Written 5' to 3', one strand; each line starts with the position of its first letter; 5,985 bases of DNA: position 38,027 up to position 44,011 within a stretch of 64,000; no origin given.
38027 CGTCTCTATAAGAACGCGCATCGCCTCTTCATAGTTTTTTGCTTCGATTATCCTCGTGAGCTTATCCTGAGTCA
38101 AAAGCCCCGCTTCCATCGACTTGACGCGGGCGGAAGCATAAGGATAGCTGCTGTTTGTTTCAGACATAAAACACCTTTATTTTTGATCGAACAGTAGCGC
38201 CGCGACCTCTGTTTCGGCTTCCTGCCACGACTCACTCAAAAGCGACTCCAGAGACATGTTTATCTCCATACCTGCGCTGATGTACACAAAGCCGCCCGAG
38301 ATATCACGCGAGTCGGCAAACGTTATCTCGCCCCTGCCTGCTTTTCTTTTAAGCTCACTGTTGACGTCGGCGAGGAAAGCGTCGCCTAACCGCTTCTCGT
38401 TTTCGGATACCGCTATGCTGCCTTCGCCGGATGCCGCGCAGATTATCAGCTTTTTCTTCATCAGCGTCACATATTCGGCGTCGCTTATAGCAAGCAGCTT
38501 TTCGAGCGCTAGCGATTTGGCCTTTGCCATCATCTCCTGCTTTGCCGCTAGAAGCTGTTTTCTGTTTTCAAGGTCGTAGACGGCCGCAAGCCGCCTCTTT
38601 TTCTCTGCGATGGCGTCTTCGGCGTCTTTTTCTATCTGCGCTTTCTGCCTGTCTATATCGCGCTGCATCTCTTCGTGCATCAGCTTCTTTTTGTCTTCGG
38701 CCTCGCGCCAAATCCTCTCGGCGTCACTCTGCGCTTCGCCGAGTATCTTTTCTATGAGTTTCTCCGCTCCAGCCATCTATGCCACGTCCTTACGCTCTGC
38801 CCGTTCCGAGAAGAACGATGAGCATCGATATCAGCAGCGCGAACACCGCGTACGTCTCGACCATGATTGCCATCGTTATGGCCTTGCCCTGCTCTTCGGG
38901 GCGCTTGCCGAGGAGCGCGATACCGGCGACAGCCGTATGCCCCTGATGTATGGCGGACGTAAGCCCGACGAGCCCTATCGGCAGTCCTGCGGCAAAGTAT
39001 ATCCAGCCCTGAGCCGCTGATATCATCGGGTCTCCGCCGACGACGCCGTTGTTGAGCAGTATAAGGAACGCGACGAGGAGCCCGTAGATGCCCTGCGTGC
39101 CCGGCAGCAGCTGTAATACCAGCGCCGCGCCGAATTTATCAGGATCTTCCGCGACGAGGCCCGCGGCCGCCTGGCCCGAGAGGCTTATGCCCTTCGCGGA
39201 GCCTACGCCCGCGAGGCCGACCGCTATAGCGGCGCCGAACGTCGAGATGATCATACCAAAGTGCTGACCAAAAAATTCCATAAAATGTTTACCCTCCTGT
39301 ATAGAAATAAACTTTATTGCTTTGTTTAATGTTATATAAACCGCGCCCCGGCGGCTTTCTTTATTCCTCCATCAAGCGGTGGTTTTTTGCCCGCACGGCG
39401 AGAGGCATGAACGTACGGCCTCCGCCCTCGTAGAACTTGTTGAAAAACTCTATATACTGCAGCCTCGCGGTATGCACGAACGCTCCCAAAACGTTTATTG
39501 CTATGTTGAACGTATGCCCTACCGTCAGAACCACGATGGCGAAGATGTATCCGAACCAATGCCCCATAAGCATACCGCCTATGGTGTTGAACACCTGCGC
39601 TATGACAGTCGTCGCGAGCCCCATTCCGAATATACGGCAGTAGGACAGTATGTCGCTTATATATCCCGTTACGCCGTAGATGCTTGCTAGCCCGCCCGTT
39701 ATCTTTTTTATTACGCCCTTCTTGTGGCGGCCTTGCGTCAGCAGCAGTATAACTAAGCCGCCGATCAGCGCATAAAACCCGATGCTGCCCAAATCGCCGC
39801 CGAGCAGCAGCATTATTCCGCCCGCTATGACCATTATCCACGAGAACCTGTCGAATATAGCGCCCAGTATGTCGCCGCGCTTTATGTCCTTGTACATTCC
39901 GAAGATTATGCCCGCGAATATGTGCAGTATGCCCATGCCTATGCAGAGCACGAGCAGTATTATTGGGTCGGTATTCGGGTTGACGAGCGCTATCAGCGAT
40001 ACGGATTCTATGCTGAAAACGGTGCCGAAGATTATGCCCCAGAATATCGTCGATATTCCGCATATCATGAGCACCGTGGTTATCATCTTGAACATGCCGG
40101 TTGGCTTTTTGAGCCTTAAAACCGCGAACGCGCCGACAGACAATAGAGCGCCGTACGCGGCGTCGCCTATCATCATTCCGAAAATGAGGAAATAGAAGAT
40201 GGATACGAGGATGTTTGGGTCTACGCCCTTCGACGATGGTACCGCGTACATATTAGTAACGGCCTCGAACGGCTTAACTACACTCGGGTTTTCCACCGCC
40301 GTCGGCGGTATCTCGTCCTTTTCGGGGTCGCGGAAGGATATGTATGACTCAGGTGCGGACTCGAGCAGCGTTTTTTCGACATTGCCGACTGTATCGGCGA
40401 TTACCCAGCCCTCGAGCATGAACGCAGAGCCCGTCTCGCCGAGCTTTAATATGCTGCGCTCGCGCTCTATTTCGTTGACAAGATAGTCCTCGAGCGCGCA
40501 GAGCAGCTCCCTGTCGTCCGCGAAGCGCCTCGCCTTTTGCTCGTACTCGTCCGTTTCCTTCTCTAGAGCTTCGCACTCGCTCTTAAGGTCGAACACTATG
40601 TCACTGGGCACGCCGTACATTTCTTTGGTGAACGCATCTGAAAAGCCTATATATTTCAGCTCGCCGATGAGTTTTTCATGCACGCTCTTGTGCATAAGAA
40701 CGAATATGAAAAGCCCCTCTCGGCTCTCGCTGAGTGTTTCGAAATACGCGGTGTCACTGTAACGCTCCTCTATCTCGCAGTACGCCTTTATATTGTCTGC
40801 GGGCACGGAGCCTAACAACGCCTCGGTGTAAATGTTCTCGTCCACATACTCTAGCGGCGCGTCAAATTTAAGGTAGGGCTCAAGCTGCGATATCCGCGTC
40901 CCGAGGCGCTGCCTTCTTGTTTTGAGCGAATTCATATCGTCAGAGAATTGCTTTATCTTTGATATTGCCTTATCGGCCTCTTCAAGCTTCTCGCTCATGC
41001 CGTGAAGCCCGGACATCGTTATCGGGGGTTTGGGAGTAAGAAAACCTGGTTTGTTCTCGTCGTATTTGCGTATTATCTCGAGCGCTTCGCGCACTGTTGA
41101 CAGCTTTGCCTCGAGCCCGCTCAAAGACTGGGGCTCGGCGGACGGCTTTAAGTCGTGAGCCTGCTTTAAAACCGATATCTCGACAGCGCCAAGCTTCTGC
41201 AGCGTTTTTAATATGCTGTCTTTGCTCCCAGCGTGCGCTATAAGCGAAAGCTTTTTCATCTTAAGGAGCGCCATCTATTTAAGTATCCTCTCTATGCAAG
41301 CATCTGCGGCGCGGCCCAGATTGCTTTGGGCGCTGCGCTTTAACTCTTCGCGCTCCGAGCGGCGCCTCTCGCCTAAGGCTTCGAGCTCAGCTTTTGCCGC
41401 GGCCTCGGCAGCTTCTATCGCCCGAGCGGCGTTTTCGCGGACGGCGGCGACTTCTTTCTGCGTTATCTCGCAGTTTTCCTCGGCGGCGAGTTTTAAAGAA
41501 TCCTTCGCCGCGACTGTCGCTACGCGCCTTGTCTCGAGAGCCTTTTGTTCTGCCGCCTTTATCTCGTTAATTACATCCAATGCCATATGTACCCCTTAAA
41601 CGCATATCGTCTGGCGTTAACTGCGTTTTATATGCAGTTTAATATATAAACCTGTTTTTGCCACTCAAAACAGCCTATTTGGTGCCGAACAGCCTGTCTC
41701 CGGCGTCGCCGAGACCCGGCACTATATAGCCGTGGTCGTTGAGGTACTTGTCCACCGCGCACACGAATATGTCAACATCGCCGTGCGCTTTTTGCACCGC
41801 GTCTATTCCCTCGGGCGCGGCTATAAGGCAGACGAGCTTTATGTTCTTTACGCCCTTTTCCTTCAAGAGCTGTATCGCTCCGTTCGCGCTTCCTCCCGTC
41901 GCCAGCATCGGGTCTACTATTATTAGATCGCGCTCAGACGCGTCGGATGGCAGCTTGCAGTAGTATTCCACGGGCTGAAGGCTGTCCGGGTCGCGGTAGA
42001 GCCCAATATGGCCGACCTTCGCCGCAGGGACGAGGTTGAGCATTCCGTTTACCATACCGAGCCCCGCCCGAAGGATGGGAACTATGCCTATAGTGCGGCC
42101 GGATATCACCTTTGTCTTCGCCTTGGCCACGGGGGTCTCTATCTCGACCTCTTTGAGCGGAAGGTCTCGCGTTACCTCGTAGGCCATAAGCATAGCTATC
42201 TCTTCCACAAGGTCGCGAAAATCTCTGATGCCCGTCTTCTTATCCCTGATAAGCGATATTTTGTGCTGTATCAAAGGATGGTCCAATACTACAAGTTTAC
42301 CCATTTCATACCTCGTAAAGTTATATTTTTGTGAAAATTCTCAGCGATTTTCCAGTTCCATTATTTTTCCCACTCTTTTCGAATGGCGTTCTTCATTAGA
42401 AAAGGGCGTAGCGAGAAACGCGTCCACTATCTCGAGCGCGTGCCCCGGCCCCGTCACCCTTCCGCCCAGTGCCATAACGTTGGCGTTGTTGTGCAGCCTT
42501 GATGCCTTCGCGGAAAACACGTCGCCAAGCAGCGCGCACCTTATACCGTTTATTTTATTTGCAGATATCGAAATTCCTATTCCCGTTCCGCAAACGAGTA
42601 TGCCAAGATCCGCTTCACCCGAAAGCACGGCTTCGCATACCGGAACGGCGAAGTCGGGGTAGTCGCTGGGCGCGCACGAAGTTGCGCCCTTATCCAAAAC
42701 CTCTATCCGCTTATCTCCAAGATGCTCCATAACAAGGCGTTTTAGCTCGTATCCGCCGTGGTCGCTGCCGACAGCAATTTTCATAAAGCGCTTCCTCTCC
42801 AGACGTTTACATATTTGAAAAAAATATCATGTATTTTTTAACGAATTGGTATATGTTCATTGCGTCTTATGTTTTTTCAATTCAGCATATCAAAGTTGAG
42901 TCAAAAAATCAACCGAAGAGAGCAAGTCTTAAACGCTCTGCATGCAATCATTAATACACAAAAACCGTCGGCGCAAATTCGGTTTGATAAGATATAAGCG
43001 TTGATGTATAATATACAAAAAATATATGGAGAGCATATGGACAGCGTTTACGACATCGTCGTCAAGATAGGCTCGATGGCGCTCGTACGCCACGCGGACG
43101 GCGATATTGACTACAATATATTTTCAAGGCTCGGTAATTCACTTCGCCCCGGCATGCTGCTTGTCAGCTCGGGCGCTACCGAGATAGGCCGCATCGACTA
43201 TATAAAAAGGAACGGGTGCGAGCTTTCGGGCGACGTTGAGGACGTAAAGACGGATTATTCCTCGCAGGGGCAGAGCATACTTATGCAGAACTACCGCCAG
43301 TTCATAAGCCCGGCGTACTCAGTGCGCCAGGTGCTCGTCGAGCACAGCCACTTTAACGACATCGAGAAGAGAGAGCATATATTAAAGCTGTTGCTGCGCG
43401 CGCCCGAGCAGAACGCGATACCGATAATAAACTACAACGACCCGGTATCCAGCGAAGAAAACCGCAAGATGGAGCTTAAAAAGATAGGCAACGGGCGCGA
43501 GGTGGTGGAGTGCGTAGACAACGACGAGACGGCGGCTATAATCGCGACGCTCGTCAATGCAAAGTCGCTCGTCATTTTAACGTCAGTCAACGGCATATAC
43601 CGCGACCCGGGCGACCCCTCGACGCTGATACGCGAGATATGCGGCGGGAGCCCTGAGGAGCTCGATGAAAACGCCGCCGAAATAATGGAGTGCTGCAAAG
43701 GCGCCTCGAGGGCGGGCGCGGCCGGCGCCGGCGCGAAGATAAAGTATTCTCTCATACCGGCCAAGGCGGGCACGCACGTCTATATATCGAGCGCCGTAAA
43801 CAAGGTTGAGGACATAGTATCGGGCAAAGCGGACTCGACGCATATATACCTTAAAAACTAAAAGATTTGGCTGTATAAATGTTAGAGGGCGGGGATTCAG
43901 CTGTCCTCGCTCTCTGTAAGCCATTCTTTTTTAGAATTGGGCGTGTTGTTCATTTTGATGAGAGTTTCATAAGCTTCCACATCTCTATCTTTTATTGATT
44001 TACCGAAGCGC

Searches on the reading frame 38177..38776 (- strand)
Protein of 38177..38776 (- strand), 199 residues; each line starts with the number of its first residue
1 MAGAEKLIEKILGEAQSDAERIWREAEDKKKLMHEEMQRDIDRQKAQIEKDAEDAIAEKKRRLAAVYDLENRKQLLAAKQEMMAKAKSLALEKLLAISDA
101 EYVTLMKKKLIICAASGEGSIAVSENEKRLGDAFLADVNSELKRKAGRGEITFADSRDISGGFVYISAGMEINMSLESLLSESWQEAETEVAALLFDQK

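Call 35: search_protein_families(library=pfam, proteins=[window:38177-38776:-], max_evalue=0.00001)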
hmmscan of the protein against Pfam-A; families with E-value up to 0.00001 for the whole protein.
window:38177-38776:- (199 aa): 1 family
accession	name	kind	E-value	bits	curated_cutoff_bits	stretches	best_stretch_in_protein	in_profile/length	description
PF01991.23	vATP-synt_E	-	2.6e-14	53.6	24.2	1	10-196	1-199/199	ATP synthase (E/31 kDa) subunit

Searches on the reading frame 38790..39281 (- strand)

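Call 35: search_protein_families(library=pfam, proteins=[window:38790-39281:-], max_evalue=0.00001)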
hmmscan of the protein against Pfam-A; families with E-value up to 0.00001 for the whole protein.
window:38790-39281:- (163 aa): 1 family
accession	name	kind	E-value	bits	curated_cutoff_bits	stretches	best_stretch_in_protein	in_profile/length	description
PF00137.26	ATP-synt_C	-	7.1e-34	116.3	24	2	15-74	1-60/60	ATP synthase subunit C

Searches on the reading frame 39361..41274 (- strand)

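Call 35: search_protein_families(library=pfam, proteins=[window:39361-41274:-], max_evalue=0.00001)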
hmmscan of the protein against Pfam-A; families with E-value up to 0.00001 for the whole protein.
window:39361-41274:- (637 aa): 1 family
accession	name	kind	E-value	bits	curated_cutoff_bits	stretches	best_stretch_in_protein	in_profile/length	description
PF01496.24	V_ATPase_I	-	9.5e-26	90.4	30.7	2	268-422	286-459/815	V-type ATPase 116kDa subunit family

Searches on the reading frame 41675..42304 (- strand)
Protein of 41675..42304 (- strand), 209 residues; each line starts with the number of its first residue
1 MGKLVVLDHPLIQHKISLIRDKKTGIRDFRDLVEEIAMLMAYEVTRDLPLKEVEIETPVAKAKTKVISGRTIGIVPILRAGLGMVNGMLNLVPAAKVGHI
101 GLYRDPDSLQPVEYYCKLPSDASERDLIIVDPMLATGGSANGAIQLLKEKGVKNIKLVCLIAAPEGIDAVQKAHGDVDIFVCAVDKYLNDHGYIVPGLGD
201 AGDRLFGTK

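Call 35: search_protein_families(library=pfam, proteins=[window:41675-42304:-], max_evalue=0.00001)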
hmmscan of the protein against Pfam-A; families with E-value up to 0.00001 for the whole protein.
window:41675-42304:- (209 aa): 2 families
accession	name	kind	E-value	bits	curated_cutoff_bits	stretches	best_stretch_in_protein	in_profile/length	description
PF14681.12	UPRTase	-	6.6e-79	264.6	27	1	6-208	1-206/206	Uracil phosphoribosyltransferase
PF00156.33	Pribosyltran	-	9e-11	41.8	26.3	1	72-172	31-135/158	Phosphoribosyl transferase domain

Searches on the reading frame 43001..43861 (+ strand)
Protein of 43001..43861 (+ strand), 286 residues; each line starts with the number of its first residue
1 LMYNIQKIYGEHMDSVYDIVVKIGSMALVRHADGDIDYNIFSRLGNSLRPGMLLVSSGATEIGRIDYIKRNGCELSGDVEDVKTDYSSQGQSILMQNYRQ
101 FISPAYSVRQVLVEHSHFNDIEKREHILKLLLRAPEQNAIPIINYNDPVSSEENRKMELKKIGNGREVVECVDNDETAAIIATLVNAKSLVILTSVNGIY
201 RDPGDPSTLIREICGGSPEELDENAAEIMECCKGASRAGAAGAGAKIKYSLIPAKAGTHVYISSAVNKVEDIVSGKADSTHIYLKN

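Call 35: search_protein_families(library=pfam, proteins=[window:43001-43861:+], max_evalue=0.00001)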
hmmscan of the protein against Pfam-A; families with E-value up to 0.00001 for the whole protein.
window:43001-43861:+ (286 aa): 1 family
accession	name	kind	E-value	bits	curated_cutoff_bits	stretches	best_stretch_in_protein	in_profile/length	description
PF00696.33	AA_kinase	-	5.5e-18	66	24.9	1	19-262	3-232/234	Amino acid kinase family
